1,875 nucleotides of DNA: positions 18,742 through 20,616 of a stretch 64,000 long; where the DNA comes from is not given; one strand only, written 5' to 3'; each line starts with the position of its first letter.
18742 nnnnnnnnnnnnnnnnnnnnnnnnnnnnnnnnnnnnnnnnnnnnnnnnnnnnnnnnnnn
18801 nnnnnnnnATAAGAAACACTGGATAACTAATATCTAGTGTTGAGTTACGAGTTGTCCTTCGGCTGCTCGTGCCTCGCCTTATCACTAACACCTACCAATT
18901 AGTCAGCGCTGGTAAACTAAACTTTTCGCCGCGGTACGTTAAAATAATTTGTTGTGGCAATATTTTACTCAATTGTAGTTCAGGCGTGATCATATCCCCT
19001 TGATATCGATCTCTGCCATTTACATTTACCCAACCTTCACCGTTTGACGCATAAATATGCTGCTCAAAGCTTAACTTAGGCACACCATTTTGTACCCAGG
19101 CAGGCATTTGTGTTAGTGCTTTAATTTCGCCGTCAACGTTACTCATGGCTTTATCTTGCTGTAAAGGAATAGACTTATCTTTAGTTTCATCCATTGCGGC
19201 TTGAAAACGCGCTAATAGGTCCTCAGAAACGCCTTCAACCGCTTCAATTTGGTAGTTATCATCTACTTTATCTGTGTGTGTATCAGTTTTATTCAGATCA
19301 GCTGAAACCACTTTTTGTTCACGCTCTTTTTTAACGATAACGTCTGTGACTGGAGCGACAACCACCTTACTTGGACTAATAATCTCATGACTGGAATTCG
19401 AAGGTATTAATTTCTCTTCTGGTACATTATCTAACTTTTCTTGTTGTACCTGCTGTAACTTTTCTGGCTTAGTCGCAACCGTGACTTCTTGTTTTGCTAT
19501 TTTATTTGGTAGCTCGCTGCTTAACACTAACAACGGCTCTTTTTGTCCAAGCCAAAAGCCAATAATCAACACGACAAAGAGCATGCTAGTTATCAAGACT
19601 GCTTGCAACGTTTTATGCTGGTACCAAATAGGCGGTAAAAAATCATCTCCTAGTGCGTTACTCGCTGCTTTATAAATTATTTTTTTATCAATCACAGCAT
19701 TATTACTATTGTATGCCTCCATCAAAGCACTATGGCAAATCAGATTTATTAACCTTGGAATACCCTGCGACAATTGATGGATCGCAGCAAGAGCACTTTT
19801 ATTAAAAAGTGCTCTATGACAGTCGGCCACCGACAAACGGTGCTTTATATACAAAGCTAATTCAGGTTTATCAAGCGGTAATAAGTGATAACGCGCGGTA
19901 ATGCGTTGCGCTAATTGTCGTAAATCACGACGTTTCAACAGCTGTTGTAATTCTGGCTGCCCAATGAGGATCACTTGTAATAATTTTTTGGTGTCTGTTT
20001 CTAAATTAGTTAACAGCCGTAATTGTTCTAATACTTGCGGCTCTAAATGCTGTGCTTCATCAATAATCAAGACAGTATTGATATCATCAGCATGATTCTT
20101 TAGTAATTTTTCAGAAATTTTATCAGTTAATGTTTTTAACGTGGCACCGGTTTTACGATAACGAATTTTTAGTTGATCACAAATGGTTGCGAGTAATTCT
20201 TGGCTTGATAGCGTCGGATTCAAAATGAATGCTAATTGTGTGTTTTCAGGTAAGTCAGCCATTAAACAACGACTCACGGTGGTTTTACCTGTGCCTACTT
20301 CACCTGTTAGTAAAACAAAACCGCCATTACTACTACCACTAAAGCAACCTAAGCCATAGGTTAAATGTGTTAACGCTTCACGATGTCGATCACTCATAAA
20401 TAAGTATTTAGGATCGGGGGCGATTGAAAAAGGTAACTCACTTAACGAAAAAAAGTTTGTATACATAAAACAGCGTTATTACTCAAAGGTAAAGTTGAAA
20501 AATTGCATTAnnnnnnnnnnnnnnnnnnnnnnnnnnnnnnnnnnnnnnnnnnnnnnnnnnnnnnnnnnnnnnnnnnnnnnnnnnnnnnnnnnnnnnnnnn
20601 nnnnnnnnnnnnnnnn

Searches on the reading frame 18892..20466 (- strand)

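Call 7: search_protein_families(library=pfam, proteins=[window:18892-20466:-], max_evalue=0.01)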
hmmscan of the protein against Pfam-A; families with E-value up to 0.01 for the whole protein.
window:18892-20466:- (524 aa): 17 families
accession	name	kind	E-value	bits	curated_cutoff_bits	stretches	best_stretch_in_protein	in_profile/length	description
PF13401.12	AAA_22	-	3e-27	95.9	27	1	47-177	4-130/130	AAA domain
PF16537.11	T2SSB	-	4.9e-19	68.2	28.4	1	462-520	1-60/60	Type II secretion system protein B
PF13191.12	AAA_16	-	3e-11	44.5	32.6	1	23-162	3-164/167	AAA ATPase domain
PF13245.12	AAA_19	-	9.3e-07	29.5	25.1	1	48-170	11-125/134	AAA domain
PF13604.12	AAA_30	-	8.3e-05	22.8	27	1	46-175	16-130/191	AAA domain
PF00004.35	AAA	-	8.5e-05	23.5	21.2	1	51-182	1-119/131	ATPase family associated with various cellular activities (AAA)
PF07728.20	AAA_5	-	8.9e-05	23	22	1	51-158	2-96/139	AAA domain (dynein-related subfamily)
PF09848.15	SLFN-g3_helicase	-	0.0001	22.2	24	1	51-144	4-94/354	Schlafen group 3, DNA/RNA helicase domain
PF14532.12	Sigma54_activ_2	-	0.00029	21.5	25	0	51-191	24-130/138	Sigma-54 interaction domain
PF12775.13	AAA_7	-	0.00057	19.9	25.8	1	49-105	34-92/181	P-loop containing dynein motor region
PF20720.3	nSTAND3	-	0.00081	19.6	27.2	1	49-75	18-44/155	Novel STAND NTPase 3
PF13173.12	AAA_14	-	0.00097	19.6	27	1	50-202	4-127/129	AAA domain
PF03266.21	NTPase_1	-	0.0018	18.6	23.9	0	88-181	56-149/168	NTPase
PF02492.25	cobW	-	0.0018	18.3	20.7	1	51-168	3-122/180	CobW/HypB/UreG, nucleotide-binding domain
PF05621.17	TniB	-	0.0023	17.8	22.4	1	51-191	38-181/189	Bacterial TniB protein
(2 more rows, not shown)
